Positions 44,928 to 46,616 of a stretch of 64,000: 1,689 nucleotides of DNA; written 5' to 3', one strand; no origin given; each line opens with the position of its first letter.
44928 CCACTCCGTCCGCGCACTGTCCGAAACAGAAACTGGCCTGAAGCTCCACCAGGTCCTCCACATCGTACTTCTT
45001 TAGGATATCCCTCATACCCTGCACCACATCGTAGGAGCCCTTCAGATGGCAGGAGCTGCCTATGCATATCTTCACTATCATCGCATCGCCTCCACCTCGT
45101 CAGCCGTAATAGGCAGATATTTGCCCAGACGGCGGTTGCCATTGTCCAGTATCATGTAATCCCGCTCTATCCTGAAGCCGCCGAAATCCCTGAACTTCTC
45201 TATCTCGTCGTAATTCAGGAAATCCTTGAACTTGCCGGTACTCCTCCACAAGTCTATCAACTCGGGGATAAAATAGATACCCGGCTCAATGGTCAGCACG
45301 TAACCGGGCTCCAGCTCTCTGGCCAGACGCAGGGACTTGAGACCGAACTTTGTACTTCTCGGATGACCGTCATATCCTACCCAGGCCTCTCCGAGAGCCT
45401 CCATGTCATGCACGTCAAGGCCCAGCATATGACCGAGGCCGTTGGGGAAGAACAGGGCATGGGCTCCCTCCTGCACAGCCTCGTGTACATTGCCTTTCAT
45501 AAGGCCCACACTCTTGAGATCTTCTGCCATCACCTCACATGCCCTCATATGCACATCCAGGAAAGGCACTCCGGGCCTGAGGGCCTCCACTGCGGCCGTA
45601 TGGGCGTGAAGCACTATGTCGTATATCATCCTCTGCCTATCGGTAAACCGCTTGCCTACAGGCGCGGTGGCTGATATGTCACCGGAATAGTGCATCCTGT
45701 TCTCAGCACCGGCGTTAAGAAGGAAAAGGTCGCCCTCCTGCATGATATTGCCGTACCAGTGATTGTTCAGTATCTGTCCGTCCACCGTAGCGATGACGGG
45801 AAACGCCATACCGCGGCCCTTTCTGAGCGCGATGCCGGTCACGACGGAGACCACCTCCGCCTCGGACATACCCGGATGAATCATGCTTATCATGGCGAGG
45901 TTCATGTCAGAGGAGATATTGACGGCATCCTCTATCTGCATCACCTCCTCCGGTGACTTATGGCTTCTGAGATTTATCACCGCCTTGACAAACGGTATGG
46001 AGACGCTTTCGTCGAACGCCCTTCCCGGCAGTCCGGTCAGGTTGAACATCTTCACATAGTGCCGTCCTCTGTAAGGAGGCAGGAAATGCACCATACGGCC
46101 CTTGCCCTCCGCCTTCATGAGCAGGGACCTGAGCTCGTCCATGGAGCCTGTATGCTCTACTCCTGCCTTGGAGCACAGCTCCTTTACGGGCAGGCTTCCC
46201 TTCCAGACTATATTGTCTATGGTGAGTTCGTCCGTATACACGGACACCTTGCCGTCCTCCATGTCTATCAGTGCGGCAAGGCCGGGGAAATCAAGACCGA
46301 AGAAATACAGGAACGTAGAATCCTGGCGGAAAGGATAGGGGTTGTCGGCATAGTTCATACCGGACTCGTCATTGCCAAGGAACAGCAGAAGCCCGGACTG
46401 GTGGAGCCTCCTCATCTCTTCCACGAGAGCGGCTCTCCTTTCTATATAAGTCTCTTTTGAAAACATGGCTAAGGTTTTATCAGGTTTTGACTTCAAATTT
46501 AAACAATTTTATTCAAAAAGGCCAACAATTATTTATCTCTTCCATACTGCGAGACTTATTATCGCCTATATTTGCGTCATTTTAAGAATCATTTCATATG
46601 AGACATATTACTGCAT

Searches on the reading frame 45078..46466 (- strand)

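Call 66: search_protein_families(library=pfam, proteins=[window:45078-46466:-])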
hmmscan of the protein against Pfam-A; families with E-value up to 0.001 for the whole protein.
window:45078-46466:- (462 aa): 2 families
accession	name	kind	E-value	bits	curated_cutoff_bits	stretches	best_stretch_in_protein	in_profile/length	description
PF00557.29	Peptidase_M24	-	1.8e-39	136.1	23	1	178-439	3-206/208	Metallopeptidase family M24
PF05195.22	AMP_N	-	8.6e-22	77.6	24.6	1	7-119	1-113/121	Aminopeptidase P, N-terminal domain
